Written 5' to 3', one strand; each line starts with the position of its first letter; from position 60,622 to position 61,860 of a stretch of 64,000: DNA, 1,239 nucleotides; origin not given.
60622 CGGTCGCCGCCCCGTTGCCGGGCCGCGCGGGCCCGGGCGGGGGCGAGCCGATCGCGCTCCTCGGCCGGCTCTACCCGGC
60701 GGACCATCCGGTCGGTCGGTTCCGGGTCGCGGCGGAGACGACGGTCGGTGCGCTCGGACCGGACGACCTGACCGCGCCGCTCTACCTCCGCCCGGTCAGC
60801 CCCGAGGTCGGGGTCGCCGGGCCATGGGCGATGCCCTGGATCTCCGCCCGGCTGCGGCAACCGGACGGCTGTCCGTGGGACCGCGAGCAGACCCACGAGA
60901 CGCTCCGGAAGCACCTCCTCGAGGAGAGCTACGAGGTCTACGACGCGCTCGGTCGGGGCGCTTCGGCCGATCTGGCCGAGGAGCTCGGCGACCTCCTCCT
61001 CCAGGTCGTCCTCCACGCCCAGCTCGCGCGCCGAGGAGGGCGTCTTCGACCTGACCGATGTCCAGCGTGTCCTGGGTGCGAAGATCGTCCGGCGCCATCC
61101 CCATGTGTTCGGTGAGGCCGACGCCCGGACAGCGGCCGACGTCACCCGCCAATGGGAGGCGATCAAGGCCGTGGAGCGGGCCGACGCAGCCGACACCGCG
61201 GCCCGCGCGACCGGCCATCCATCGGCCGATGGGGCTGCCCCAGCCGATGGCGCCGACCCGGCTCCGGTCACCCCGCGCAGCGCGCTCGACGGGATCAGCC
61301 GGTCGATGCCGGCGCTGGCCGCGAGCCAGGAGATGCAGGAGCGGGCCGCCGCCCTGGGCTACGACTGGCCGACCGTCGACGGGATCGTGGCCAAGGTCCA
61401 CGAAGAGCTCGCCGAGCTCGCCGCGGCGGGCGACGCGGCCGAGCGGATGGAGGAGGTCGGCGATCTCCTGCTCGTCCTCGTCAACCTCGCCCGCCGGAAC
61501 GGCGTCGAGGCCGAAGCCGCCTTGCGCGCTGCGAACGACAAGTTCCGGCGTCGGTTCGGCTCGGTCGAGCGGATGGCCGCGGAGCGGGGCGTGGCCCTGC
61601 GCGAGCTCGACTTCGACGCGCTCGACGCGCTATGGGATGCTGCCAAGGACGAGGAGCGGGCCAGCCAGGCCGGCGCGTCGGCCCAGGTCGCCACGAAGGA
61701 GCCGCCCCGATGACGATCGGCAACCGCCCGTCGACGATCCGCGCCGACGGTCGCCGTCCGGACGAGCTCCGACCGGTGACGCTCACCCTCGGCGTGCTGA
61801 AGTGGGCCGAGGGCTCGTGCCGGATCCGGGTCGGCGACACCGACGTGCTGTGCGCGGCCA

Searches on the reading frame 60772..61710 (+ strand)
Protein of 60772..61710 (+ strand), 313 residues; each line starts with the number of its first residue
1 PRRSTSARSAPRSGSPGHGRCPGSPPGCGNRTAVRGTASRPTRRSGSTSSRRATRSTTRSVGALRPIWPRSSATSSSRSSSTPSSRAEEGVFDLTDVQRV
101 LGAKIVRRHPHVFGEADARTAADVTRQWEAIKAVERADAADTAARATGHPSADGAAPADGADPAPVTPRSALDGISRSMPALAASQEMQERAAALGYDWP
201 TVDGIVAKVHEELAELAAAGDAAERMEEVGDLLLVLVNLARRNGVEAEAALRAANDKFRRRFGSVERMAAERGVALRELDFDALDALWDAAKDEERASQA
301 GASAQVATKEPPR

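Call 47: search_protein_families(library=pfam, proteins=[window:60772-61710:+], max_evalue=0.001)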
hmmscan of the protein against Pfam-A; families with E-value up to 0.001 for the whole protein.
window:60772-61710:+ (313 aa): 2 families
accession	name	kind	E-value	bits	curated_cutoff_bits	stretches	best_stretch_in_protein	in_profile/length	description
PF03819.22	MazG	-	2.8e-10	40.8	22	1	211-261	15-69/74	MazG nucleotide pyrophosphohydrolase domain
PF01503.22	PRA-PH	-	0.00017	22.4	21.3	1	203-255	26-83/86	Phosphoribosyl-ATP pyrophosphohydrolase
